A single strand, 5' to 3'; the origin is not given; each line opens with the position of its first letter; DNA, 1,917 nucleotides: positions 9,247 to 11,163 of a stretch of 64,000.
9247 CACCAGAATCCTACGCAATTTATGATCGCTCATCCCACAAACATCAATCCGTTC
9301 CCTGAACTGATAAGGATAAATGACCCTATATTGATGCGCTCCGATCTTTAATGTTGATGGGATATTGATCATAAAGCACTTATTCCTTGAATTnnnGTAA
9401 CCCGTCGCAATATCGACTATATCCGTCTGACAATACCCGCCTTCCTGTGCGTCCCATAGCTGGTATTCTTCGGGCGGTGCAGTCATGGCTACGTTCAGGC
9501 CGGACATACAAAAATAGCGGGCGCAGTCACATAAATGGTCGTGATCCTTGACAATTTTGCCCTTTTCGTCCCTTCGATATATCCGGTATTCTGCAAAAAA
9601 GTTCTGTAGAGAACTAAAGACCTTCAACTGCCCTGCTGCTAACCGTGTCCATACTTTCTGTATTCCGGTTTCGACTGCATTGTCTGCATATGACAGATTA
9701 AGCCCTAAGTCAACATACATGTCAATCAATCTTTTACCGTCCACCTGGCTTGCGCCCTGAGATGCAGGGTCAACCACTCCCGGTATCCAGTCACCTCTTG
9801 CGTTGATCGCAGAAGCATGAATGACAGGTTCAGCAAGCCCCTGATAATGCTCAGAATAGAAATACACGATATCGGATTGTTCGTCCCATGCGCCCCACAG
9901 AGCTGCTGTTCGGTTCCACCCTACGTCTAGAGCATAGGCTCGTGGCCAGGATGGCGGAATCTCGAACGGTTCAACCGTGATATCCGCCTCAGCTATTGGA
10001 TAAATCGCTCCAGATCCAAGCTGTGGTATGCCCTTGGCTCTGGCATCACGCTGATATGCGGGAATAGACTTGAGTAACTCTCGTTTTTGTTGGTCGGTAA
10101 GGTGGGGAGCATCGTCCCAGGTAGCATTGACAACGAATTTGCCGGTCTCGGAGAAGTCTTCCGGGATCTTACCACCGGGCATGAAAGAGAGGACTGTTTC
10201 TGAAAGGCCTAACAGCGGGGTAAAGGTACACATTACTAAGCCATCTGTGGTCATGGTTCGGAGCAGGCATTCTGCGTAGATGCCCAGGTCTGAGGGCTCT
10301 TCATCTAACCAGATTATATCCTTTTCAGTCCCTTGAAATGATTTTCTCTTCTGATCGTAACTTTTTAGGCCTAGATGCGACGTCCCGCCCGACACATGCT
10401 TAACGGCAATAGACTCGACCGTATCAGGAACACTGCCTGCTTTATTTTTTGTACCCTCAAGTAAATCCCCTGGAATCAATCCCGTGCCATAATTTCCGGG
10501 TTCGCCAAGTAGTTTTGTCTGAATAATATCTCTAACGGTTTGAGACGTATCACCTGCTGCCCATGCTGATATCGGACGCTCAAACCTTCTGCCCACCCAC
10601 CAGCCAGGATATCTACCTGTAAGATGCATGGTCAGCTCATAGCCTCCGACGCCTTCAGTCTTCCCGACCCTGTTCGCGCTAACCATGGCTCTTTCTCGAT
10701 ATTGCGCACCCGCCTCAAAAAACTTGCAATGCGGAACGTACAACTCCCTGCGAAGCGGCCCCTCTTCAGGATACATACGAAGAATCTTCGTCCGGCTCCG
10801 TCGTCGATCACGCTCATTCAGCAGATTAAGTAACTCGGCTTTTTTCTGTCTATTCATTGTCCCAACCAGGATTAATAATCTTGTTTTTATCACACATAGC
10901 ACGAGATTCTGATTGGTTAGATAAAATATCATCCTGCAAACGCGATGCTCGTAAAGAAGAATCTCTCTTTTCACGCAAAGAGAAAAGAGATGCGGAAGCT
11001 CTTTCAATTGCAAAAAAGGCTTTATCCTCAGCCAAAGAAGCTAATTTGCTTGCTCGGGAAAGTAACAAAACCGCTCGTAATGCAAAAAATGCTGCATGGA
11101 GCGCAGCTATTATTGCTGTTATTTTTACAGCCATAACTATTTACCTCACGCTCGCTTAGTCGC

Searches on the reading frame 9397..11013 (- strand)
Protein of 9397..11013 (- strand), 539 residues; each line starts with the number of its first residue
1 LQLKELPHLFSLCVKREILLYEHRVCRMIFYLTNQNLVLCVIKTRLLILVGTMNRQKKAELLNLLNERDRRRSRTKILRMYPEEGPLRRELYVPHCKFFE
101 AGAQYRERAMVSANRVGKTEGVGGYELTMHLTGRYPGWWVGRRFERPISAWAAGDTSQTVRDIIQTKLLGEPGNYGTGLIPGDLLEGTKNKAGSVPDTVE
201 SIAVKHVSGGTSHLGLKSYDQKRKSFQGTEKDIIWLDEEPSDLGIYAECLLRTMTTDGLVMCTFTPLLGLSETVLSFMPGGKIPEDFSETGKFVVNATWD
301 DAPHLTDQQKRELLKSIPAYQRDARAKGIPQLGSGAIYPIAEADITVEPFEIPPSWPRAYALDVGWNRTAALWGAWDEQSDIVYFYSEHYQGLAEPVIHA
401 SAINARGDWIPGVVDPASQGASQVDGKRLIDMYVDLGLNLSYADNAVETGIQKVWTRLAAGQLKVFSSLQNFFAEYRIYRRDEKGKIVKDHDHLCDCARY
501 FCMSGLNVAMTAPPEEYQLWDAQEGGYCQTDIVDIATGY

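Call 36: search_protein_families(library=pfam, proteins=[window:9397-11013:-], max_evalue=0.01)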
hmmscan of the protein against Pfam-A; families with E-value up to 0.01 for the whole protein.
window:9397-11013:- (539 aa): 1 family
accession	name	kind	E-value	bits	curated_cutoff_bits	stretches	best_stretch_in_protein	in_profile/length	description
PF03237.21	Terminase_6N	-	2.9e-17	63.5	22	1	112-342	4-212/215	Terminase large subunit, T4likevirus-type, N-terminal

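Call 94: search_dna_similar(query=window:9397-11013:-, collection=phages, mode=protein, max_rows=15)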
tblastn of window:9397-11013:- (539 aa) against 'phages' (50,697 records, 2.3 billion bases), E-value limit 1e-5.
Records with a match: 430; places in all: 434; records where one place covers at least 80% of the query: 18.
Best place of each record, by identity: <60% 430.
By first word of the organism name: Pseudomonas 111; Escherichia 101; Salmonella 98; Vibrio 18; Caudoviricetes 12; Aeromonas 11; Proteus 10; Enterobacteria 10; Arthrobacter 8; Cronobacter 6; and 22 more.
By host as written in the record: Escherichia coli 62; Pseudomonas aeruginosa 39; - 34; Salmonella enterica subsp. enterica serovar Typhimurium 21; Salmonella sp. 17; Pseudomonas aeruginosa PAO1 16; Salmonella enterica 11; Pseudomonas sp. 9; and 129 more.
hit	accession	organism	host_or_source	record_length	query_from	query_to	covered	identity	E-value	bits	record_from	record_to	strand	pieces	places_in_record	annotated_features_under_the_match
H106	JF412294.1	EBPR podovirus 1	-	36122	73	527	84%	57.0%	1e-168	535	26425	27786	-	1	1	gp39: TerL | gp38: hypothetical protein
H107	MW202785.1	Caudoviricetes sp.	Manatee Spring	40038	80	523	81%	55.8%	3e-84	517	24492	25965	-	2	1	large terminase protein (x2)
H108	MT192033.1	Chlorobiaceae phage CV-1-33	Chlorobiaceae bacterium strain GSB-B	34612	74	516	82%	52.5%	3e-146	470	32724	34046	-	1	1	hypothetical protein (x2)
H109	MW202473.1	Caudoviricetes sp.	Manatee Spring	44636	74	513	82%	47.8%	1e-128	419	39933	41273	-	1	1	large terminase protein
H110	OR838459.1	Stenotrophomonas phage StenR_269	Stenotrophomonas rhizophila CEMTC 4565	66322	95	509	77%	47.6%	4e-121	398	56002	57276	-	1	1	terminase large subunit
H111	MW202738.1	Caudoviricetes sp.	Manatee Spring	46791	73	514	82%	43.6%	3e-115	381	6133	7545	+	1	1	large terminase protein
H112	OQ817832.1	Achromobacter phage CF418P1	Achromobacter sp.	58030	88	518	80%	42.9%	9e-88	301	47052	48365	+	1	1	terminase large subunit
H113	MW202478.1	Caudoviricetes sp.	Manatee Spring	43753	76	493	78%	44.1%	2e-112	373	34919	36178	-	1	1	large terminase protein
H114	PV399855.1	Vibrio phage Ph19S9E2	Vibrio parahaemolyticus vp19S9E2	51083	97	529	80%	41.1%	6e-96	325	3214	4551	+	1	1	record has no annotation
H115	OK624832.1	Xanthomonas phage DES1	Xanthomonas sp.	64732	135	501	68%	48.5%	5e-107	357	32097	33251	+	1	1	large terminase protein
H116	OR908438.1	Vibrio phage vB_ValC_WD615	Vibrio alginolyticus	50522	97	530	81%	40.8%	8e-97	328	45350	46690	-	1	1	terminase large subunit | portal protein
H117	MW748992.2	Vibrio phage vB_ValP_IME234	Vibrio alginolyticus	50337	97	530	81%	40.6%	7e-97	328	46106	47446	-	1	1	terminase large subunit | portal protein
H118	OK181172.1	Vibrio phage 536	Vibrio parahaemolyticus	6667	97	530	81%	40.6%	1e-96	327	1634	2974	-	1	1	terminase large subunit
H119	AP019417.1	Vibrio phage KIT05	Vibrio parahaemolyticus ATCC 17802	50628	97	530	81%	40.4%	1e-96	327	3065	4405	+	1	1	terminase large subunit | phage portal (connector) protein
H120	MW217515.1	Vibrio phage VpJYP1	Vibrio parahaemolyticus CCTCC AB 2014205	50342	97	530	81%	40.4%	2e-96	327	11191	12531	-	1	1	terminase large subunit | portal protein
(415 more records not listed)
